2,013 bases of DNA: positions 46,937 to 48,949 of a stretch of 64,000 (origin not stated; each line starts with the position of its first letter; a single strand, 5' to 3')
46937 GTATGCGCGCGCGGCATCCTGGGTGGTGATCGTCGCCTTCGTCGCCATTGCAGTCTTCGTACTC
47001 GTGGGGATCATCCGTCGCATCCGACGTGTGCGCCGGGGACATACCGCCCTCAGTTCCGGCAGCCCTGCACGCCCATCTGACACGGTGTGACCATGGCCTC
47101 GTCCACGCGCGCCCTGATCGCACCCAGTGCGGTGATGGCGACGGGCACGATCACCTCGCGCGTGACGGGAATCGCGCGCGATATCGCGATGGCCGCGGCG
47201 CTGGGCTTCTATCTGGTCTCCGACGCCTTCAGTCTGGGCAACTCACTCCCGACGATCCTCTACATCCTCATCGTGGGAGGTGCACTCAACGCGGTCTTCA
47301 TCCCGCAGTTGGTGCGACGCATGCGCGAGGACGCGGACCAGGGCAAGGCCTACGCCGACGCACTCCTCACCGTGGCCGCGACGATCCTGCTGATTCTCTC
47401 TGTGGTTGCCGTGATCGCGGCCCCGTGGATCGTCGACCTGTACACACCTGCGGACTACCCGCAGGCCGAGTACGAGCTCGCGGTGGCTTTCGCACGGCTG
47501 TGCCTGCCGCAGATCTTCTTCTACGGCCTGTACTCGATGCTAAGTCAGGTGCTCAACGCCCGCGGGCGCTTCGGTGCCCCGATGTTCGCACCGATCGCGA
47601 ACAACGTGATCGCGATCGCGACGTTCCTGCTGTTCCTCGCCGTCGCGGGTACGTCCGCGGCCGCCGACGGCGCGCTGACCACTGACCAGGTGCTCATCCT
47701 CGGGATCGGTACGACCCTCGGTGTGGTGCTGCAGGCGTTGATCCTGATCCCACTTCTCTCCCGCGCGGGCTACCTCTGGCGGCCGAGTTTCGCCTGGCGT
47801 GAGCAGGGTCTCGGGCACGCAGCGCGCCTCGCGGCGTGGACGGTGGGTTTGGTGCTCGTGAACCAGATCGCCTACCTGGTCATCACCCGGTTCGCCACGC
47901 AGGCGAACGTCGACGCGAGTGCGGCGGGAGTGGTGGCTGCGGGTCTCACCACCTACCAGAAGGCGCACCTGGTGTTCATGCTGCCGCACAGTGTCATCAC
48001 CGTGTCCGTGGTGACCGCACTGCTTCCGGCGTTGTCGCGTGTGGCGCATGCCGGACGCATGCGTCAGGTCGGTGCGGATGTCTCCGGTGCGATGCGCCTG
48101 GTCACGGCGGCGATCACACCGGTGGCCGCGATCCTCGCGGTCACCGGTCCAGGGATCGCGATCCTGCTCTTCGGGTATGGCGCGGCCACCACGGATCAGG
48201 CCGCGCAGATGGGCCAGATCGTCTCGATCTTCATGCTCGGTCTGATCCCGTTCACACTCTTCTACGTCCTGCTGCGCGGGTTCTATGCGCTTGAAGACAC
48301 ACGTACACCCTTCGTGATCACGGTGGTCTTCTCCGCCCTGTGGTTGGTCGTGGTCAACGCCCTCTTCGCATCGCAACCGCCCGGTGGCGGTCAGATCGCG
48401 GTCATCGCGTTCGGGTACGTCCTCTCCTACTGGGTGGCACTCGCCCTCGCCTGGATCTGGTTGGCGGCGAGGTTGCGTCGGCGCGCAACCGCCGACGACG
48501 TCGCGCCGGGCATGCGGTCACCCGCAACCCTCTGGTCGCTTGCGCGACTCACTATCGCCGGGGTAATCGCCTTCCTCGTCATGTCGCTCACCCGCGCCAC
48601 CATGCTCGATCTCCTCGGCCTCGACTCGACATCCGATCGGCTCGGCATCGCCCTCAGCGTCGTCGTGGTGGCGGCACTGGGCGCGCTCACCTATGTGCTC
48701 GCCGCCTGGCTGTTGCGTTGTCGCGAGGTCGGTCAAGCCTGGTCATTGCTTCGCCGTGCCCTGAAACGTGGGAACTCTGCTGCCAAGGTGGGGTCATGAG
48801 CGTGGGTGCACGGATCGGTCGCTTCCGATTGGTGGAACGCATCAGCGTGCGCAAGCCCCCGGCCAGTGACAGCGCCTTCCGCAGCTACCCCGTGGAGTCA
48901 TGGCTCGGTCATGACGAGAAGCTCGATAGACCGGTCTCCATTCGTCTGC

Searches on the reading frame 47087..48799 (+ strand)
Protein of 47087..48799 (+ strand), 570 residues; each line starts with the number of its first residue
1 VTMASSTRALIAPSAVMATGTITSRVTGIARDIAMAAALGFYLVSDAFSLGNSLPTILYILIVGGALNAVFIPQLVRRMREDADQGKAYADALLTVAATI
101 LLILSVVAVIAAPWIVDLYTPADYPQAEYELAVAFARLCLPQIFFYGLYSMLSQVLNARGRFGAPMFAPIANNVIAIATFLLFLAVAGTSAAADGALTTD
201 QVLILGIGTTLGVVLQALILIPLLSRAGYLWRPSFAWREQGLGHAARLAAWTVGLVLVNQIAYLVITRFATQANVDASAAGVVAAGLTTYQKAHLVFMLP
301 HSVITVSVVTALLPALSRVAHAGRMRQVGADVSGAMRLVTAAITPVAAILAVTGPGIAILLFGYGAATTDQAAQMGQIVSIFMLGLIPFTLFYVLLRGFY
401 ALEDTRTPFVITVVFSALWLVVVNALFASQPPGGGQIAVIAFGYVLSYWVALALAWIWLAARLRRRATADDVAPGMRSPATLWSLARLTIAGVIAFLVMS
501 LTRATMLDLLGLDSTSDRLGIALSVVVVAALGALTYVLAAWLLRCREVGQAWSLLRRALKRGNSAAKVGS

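Call 63: search_protein_families(library=pfam, proteins=[window:47087-48799:+], max_evalue=0.00001)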
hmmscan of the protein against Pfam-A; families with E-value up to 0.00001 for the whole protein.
window:47087-48799:+ (570 aa): 1 family
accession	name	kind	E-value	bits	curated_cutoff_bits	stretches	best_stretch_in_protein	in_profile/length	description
PF03023.19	MurJ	-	4e-90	303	27.4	1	35-502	1-436/451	Lipid II flippase MurJ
